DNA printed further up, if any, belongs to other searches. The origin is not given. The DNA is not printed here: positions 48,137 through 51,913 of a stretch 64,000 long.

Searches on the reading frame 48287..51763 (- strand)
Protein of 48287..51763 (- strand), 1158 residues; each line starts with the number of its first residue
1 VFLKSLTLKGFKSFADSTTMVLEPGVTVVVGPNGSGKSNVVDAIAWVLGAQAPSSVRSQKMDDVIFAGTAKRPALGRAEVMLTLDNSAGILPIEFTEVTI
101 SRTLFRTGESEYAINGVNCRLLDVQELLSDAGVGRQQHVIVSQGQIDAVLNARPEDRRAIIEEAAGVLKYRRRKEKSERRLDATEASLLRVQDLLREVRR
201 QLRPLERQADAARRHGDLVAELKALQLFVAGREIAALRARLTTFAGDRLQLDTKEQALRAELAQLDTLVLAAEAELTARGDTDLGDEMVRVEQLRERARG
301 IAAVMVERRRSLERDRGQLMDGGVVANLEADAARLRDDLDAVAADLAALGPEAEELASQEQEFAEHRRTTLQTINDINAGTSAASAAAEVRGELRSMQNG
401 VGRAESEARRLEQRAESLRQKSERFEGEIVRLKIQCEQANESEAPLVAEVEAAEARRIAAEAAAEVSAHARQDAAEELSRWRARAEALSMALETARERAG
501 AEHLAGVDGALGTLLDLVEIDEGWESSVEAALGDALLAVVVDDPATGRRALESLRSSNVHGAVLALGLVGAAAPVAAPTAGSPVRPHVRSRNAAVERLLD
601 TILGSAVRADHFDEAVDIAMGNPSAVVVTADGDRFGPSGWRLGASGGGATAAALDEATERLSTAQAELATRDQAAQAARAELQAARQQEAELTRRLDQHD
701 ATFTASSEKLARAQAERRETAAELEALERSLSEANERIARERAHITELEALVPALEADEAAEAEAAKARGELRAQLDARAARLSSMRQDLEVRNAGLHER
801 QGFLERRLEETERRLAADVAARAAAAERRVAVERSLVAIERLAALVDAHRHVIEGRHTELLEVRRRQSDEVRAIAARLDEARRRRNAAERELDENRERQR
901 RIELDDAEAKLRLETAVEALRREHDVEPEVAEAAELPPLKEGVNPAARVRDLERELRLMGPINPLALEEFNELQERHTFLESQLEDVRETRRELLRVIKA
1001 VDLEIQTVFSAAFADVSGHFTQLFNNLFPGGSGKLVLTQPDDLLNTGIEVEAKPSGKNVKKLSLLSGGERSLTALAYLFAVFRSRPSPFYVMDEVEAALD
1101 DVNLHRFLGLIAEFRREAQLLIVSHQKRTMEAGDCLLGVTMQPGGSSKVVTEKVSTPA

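Call 46: search_protein_families(library=pfam, proteins=[window:48287-51763:-], max_evalue=0.00001)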
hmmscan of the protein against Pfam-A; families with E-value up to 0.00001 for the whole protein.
window:48287-51763:- (1158 aa): 6 families
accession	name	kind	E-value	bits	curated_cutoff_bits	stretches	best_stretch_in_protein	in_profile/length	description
PF02463.25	SMC_N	-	3.9e-66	223.1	40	1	2-1146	1-218/220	RecF/RecN/SMC N terminal domain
PF13476.12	AAA_23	-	9e-17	62.8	27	1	5-198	1-196/201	AAA domain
PF13304.12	AAA_21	-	2.6e-15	57.7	27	2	26-85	1-50/304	AAA domain, putative AbiEii toxin, Type IV TA system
PF06470.18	SMC_hinge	-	3.6e-15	56.8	22.5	1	509-619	3-116/116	SMC proteins Flexible Hinge Domain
PF13175.12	AAA_15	-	1.5e-10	41.7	32.1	1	1-51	1-50/374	AAA ATPase domain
PF13555.12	AAA_29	-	7.2e-07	29.3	27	1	5-51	3-49/61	P-loop containing region of AAA domain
